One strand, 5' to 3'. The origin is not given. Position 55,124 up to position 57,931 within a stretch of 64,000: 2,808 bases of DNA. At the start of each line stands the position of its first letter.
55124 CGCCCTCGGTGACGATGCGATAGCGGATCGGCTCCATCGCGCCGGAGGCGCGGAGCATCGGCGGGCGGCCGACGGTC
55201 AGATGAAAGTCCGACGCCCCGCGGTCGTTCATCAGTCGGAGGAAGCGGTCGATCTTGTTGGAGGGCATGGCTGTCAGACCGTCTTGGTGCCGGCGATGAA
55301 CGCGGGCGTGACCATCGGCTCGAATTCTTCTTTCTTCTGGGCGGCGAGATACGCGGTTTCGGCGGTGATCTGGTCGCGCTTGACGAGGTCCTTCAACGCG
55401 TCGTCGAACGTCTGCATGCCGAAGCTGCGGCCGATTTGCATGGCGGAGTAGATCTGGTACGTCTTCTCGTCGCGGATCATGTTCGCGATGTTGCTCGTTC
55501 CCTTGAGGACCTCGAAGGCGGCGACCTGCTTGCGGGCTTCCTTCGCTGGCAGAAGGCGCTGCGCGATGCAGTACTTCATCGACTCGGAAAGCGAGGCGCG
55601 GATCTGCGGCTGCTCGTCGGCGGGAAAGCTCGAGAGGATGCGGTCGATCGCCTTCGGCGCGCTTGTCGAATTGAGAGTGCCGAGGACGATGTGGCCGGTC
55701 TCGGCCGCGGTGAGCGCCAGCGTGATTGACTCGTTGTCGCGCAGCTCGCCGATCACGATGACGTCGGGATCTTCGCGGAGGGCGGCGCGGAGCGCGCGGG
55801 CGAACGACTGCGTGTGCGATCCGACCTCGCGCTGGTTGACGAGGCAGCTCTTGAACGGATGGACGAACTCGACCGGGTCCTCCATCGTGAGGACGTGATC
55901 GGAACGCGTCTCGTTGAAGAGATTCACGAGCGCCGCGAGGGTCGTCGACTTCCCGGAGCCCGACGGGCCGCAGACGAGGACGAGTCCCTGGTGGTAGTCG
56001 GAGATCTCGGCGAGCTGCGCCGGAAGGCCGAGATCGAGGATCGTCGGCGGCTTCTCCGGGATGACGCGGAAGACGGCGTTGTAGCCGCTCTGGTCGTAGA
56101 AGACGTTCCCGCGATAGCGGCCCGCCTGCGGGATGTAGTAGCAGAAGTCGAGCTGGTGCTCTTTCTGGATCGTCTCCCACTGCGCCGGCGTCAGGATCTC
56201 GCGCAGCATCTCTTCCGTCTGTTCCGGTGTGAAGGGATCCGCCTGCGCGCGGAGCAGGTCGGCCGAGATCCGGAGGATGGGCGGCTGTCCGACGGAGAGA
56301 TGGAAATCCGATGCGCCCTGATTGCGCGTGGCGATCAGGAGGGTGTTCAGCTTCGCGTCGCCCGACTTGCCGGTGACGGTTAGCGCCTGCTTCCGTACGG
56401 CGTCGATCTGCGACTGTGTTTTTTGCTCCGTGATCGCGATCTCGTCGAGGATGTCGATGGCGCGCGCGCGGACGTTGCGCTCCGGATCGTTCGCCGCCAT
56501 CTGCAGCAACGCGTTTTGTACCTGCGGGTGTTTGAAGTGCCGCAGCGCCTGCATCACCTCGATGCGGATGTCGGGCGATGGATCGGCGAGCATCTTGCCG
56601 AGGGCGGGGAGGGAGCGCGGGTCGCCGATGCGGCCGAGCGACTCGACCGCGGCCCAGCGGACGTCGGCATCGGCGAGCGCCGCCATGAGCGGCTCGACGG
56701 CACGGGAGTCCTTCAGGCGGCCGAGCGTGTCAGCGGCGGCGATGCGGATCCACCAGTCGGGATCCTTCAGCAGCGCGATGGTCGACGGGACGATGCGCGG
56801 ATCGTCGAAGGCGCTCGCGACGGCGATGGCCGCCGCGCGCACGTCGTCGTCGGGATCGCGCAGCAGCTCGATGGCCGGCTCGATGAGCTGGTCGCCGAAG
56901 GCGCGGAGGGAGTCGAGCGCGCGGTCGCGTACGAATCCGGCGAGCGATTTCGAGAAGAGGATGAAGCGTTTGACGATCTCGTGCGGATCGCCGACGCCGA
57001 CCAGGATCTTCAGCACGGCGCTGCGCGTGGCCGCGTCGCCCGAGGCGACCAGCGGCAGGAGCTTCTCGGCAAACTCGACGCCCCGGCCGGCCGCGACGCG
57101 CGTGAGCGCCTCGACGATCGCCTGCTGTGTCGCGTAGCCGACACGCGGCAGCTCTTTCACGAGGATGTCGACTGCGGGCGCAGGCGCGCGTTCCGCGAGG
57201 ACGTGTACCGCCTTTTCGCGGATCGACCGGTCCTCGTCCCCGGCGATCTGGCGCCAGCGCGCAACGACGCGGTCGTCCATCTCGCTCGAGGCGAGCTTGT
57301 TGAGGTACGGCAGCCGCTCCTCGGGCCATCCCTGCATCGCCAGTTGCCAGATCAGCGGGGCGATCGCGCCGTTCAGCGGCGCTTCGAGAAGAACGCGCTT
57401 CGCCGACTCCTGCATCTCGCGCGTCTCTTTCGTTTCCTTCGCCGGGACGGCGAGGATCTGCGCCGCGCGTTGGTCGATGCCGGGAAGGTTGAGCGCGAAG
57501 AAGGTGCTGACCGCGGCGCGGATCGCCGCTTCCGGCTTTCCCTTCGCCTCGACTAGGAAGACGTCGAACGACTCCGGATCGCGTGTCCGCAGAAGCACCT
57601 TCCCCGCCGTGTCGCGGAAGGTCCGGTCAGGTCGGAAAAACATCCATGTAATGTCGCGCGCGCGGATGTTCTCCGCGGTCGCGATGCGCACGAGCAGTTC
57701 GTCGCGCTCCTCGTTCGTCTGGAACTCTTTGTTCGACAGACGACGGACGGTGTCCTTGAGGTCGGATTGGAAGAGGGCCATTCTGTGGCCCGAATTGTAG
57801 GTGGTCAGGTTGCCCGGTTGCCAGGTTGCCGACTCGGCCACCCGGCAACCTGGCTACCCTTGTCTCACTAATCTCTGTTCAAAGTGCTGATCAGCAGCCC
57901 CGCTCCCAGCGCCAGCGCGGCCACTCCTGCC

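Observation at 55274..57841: PilT-family ATPase with a ~480-aa N-terminal HEAT-repeat extension and a variant His box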

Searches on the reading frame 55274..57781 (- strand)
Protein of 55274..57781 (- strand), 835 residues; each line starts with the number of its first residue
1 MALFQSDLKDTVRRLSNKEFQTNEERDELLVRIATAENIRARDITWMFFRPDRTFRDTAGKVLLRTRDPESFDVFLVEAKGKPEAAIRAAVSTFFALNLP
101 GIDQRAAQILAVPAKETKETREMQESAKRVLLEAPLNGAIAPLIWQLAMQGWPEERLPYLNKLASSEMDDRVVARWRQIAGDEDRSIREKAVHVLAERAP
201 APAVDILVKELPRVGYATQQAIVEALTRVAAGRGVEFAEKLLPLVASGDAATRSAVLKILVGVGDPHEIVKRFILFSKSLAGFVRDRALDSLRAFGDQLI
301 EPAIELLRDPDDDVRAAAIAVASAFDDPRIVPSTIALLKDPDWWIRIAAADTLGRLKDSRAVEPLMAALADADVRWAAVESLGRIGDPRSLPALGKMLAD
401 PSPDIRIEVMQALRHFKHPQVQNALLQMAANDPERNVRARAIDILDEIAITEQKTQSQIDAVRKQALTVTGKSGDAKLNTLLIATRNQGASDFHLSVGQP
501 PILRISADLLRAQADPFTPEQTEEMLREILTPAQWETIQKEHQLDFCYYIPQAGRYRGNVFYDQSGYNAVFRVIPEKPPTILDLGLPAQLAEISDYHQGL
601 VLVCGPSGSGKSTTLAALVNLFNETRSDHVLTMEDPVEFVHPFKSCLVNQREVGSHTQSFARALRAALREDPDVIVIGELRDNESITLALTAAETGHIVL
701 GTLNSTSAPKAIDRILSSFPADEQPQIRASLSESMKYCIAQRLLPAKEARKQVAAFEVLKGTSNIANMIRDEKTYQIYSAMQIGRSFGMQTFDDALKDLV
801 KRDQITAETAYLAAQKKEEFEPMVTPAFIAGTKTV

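Call 8: search_protein_families(library=pfam, proteins=[window:55274-57781:-], max_evalue=0.01)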
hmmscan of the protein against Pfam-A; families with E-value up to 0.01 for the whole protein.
window:55274-57781:- (835 aa): 21 families
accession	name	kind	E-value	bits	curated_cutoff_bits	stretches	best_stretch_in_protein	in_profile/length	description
PF00437.27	T2SSE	-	3.3e-38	131.7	24.9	1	589-757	133-288/370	Type II/IV secretion system protein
PF13646.12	HEAT_2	-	5.6e-37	126.3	27.7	2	363-443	2-85/88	HEAT repeats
PF02985.28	HEAT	-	4.4e-17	61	23.5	1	330-356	1-27/31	HEAT repeat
PF03130.22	HEAT_PBS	-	9e-15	53.9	20.9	2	374-400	1-27/27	PBS lyase HEAT-like repeat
PF13513.12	HEAT_EZ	-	1.2e-06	29.4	27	0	343-385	1-55/55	HEAT-like repeat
PF13401.12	AAA_22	-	3.4e-06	27.8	27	1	596-677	3-90/130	AAA domain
PF20168.4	PDS5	-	5.4e-05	21.6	27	0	399-456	294-356/1053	Sister chromatid cohesion protein PDS5 protein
PF13191.12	AAA_16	-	0.00011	23.2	32.6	1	590-677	16-91/167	AAA ATPase domain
PF00005.33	ABC_tran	-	0.00033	21.7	25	1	600-694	13-80/137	ABC transporter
PF13555.12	AAA_29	-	0.00033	20.8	27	1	598-622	22-46/61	P-loop containing region of AAA domain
PF11838.14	ERAP1_C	-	0.00033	20.6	38.2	1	279-432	85-227/318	ERAP1-like C-terminal domain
PF13671.12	AAA_33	-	0.0026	18.5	27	1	600-619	1-20/143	AAA domain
PF13476.12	AAA_23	-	0.0035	18.4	27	0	597-619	18-40/201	AAA domain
PF03215.21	Rad17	-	0.0036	17.7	23.8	0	597-631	45-78/186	Rad17 P-loop domain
PF25199.1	nSTAND_NTPase5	-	0.0042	17.4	34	0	597-638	40-81/145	Novel STAND NTPase 5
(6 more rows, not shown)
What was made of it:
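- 56453..57283 (-): Part of the solenoid recognised by HEAT profile HMMs (about residues 167-443). Pfam HEAT_2 126 bits, HEAT 61 bits, HEAT_PBS 54 bits (call 8).
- On HEAT repeat proteins (Pfam HEAT_2 / HEAT / HEAT_PBS): HEAT_2 126.3 bits (27.7), HEAT 61 (23.5), HEAT_PBS 53.9 (20.9) (call 8).
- Checked: Pfam gives HEAT_2 at 126 bits (cut-off 27.7), HEAT at 61, HEAT_PBS at 54 and T2SSE at 132 (call 8).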

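Call 9: search_protein_families(library=ncbifam, proteins=[window:55274-57781:-], max_evalue=0.01)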
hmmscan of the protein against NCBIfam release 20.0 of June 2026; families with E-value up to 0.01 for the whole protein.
window:55274-57781:- (835 aa): 29 families (the best 25 are shown)
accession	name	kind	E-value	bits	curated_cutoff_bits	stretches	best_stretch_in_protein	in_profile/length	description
TIGR01420.1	pilT_fam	subfamily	3.3e-125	417.9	319.1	1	478-819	2-343/343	PilT/PilU family type 4a pilus ATPase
TIGR02524.1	dot_icm_DotB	equivalog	1.3e-41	143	463.3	1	478-781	6-321/358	Dot/Icm type IV secretion system ATPase DotB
TIGR02525.1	plasmid_TraJ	equivalog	1.7e-41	142.4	368.3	1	569-753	120-307/372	plasmid transfer ATPase TraJ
NF041000.1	ATPase_ComGA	equivalog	3.1e-32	111.6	300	1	589-745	119-266/267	competence type IV pilus ATPase ComGA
TIGR02533.1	type_II_gspE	equivalog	4.5e-32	111.4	630.25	1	589-747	234-382/486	type II secretion system ATPase GspE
TIGR02538.1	type_IV_pilB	equivalog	4.4e-31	108.1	675.65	1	597-717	315-431/564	type IV-A pilus assembly ATPase PilB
NF007755.0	PRK10436.1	equivalog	1.1e-30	106.7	617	1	564-744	179-355/465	type II secretion system protein GspE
NF053534.1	T4PilAsmATPsTfpB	equivalog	5e-27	94.5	850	1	591-716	329-450/584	type IV pilus assembly ATPase TfpB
NF045915.1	PhycobilmeDegNblB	equivalog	4.2e-19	68.9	300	1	284-437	48-208/214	phycobilisome degradation protein NblB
NF058587.1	archaellum_moto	equivalog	3.8e-16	58.9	550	1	601-717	278-395/527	archaellum flagellar ATPase motor FlaI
NF007244.0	PRK09687.1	equivalog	9.6e-13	48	275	1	300-407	162-271/285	putative lyase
TIGR02782.1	TrbB_P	equivalog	1.5e-12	47.4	304.55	1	601-725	139-262/303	P-type conjugative transfer ATPase TrbB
NF058502.1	phyc_lyase_CpcE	equivalog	6.1e-12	45.6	330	2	343-404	56-119/260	C-phycocyanin alpha-cysteine-84 phycocyanobilin lyase subunit CpcE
NF010374.0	PRK13800.1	equivalog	7e-12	44.4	1196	1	167-443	618-893/898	fumarate reductase/succinate dehydrogenase flavoprotein subunit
NF053672.1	bindosome_BasE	exception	2.4e-10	39.8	1000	1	571-716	235-389/512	bindosome assembly system ATPase subunit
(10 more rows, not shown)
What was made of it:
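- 56453..57283 (-): NCBIfam NblB and CpcE give partial matches (call 9).
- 55325..56350 (-): Complete PilT-type ATPase (N2D + CTD), residues 478-819. TIGR01420 418 bits against a cut-off of 319 (call 9).
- On Phycobiliprotein lyase / NblB HEAT proteins: NblB 68.9 vs 300; CpcE 45.6 vs 330 (call 9).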

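Call 10: find_homologous_proteins(query=window:55274-57781:-, max_evalue=1e-10)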
Query window:55274-57781:- (835 aa): 747 proteins with E <= 1e-10 among 8000 candidates; the best 120 are listed.
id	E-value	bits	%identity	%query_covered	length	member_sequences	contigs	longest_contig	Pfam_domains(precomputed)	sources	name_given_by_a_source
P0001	0.0e+0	1710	92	100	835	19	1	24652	PF00437.27,PF02985.29,PF03130.23,PF13401.13,PF13513.13,PF13646.13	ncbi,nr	ncbi:MAG TPA: PilT/PilU family type 4a pilus ATPase [Thermoanaerobaculia bacterium]|nr:PilT/PilU fam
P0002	0.0e+0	1661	90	99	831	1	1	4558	PF00437.27,PF02985.29,PF03130.23,PF27207.1,PF13401.13,PF13513.13,PF13646.13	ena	-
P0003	0.0e+0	1652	88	100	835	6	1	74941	PF00437.27,PF02985.29,PF11838.15,PF03130.23,PF27207.1,PF13401.13,PF13513.13,PF13646.13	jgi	jgi:twitching motility protein PilT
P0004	0.0e+0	1555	82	100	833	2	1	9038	PF00437.27,PF02985.29,PF03130.23,PF13401.13,PF13513.13,PF13646.13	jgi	jgi:twitching motility protein PilT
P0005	0.0e+0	1439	77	99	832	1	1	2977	PF00437.27,PF02985.29,PF03130.23,PF13401.13,PF13513.13,PF13646.13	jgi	jgi:twitching motility protein PilT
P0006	0.0e+0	1425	75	99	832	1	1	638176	PF00437.27,PF02985.29,PF03130.23,PF13401.13,PF13646.13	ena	-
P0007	0.0e+0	1415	75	99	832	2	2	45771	PF00437.27,PF02985.29,PF03130.23,PF13401.13,PF13513.13,PF13646.13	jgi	jgi:twitching motility protein PilT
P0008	0.0e+0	1414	74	99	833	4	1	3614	PF00437.27,PF02985.29,PF03130.23,PF27207.1,PF13401.13,PF13646.13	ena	-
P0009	0.0e+0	1414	74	99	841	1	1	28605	PF00437.27,PF02985.29,PF03130.23,PF13401.13,PF13513.13,PF13646.13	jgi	jgi:twitching motility protein PilT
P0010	0.0e+0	1412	75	99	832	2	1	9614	PF00437.27,PF02985.29,PF03130.23,PF13401.13,PF13513.13,PF13646.13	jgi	jgi:twitching motility protein PilT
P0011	0.0e+0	1409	75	99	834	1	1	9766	PF00437.27,PF02985.29,PF03130.23,PF13401.13,PF13513.13,PF13646.13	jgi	jgi:twitching motility protein PilT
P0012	0.0e+0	1388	74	99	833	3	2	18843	PF00437.27,PF02985.29,PF03130.23,PF13401.13,PF13513.13,PF13646.13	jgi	-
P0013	0.0e+0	1386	74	100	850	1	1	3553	PF00437.27,PF02985.29,PF03130.23,PF13401.13,PF13646.13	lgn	-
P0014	0.0e+0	1382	74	99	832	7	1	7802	PF00437.27,PF02985.29,PF03130.23,PF13401.13,PF13646.13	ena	-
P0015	0.0e+0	1368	74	99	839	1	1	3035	PF00437.27,PF02985.29,PF03130.23,PF13401.13,PF13646.13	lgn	-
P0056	0.0e+0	1324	69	100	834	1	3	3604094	PF00437.27,PF02985.29,PF03130.23,PF13401.13,PF13646.13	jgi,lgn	jgi:twitching motility protein PilT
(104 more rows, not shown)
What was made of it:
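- Checked: More than 120 independent full-length homologues of ~833 aa share both domains (call 10).
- There are more than 120 full-length homologues at 68-92% identity (call 10).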

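Call 14: search_solved_structures(query=window:55274-57781:-, max_evalue=0.00001, show_alignments=3)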
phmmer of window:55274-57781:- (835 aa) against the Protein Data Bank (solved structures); distinct sequences matched with E-value up to 0.00001: 52.
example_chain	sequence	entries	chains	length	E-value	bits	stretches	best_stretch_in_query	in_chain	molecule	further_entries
3jvu_A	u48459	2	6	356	8.9e-97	328.2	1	480-820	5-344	Twitching mobility protein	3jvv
5zfq_A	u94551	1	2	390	1.1e-91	311.5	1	476-826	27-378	Twitching motility pilus retraction protein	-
6ojx_A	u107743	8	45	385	1e-89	304.9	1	475-826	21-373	Twitching motility pilus retraction ATPase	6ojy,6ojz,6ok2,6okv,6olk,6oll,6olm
2ewv_A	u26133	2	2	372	2.8e-84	286.9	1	484-824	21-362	twitching motility protein PilT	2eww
2gsz_A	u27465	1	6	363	3.2e-84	286.7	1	486-825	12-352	twitching motility protein PilT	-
5fl3_A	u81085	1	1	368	1.4e-82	281.3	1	476-827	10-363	PILI RETRACTION PROTEIN PILT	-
9sah_A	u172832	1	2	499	4.3e-74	253.2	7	300-412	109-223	E4-NB2 synthetic fusion protein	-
10my_A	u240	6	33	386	6e-68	232.9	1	476-820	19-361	PilT/PilU family type 4a pilus ATPase | Twitching motility protein PilT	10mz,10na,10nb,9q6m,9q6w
9n32_A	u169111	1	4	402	9.1e-68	232.3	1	481-821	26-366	PilU protein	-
2eyu_A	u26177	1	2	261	6e-65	223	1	575-824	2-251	twitching motility protein PilT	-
6ft5_A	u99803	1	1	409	8.8e-52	179.5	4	298-398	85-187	alphaRep A3_A3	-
6fsq_A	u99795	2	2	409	4e-48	167.4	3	262-429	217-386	alphaRep A3_bGFPD | A3_bGFPD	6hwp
4xl5_C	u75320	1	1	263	1.3e-40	142.5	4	298-400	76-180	bGFP-A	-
4zv6_A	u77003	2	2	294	1.9e-38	135.3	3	299-406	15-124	AlphaRep-7 | alpha-Rep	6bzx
6geb_A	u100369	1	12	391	5.7e-35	123.9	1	484-793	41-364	DotB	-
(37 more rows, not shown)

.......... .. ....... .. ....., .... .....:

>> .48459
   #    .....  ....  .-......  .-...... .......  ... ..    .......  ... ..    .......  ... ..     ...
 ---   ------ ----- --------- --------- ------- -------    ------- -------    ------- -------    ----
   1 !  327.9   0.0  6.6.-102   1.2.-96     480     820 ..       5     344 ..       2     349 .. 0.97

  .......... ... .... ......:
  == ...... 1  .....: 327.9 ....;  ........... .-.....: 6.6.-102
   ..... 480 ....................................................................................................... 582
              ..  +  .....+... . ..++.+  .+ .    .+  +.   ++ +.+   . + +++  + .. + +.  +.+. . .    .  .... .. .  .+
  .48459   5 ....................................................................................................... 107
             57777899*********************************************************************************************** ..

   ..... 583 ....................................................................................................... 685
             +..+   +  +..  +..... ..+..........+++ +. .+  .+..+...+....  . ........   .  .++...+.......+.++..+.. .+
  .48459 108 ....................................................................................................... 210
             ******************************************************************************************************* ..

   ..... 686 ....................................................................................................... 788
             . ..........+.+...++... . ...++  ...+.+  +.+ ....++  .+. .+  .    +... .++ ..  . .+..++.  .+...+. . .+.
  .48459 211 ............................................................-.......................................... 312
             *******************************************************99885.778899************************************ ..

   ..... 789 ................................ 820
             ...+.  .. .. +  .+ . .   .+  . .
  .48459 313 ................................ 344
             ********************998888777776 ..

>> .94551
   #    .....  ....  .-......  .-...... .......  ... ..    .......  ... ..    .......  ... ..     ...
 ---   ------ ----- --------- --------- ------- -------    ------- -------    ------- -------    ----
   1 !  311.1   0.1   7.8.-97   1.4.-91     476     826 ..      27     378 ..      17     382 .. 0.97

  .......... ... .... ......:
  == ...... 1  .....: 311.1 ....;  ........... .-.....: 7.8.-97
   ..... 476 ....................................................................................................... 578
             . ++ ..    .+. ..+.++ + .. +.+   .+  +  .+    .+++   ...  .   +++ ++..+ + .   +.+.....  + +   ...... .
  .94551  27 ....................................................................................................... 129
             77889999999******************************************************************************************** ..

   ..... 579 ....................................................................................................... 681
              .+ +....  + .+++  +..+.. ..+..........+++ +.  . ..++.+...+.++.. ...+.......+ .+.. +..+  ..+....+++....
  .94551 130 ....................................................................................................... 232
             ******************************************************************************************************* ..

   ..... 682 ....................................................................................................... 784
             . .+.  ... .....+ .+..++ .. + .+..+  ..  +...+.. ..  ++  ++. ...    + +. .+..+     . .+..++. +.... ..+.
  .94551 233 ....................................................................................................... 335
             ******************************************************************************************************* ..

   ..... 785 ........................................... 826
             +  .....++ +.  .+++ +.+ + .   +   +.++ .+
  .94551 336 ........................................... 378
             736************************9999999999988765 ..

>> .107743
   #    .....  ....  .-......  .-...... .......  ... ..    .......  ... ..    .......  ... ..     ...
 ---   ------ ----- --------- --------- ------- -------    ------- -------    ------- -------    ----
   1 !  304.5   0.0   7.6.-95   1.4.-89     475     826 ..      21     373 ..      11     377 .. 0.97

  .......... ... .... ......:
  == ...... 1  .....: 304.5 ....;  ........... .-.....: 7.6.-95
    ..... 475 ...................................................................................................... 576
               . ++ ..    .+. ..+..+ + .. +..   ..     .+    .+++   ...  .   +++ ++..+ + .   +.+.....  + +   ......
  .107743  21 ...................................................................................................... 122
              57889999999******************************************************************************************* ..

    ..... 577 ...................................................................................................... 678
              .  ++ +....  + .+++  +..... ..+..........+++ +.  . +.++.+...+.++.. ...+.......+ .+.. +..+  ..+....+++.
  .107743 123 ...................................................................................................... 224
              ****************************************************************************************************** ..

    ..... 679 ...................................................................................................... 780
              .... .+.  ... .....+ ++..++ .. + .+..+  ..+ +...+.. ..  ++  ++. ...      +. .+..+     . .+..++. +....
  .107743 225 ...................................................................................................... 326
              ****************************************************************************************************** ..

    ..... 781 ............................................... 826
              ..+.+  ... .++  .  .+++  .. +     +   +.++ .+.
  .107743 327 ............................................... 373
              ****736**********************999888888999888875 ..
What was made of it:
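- On PilT (as opposed to PilU, PilB, GspE): PDB scores: PilT Pa 328 bits, PilT4 312/305, PilU 232, PilB ~90 (call 14).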

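Call 21: find_encoding_contigs(protein=P0056, flank=10000, max_places=2)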
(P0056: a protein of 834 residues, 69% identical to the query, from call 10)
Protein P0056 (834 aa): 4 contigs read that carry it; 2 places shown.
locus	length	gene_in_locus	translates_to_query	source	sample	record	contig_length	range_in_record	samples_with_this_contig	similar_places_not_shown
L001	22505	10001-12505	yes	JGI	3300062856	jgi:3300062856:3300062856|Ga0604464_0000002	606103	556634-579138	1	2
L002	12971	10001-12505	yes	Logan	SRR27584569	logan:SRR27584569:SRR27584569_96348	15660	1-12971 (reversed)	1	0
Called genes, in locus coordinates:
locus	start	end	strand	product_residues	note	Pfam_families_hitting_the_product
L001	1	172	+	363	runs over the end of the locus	PF07730:HisKA_3, PF13581:HATPase_c_2 (weak), PF02518:HATPase_c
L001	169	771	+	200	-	PF00072:Response_reg, PF00196:GerE, PF04545:Sigma70_r4, PF08281:Sigma70_r4_2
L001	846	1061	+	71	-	PF04255:DUF433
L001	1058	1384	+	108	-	-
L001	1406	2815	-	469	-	PF00149:Metallophos, PF02872:5_nucleotid_C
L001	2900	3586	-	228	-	-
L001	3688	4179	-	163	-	-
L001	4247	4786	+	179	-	-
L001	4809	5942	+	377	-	-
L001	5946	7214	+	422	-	PF23500:DUF7133 (weak), PF22807:TrAA12, PF07995:GSDH, PF22807:TrAA12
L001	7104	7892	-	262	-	PF10067:DUF2306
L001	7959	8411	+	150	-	PF04120:Iron_permease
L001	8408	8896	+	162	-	-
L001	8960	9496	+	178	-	-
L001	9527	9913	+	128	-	-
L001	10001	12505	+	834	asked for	PF02985:HEAT (faint), PF13646:HEAT_2, PF03130:HEAT_PBS (weak), PF13646:HEAT_2, PF00437:T2SSE, PF13401:AAA_22 (weak)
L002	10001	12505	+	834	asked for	PF02985:HEAT (faint), PF13646:HEAT_2, PF03130:HEAT_PBS (weak), PF13646:HEAT_2, PF00437:T2SSE, PF13401:AAA_22 (weak)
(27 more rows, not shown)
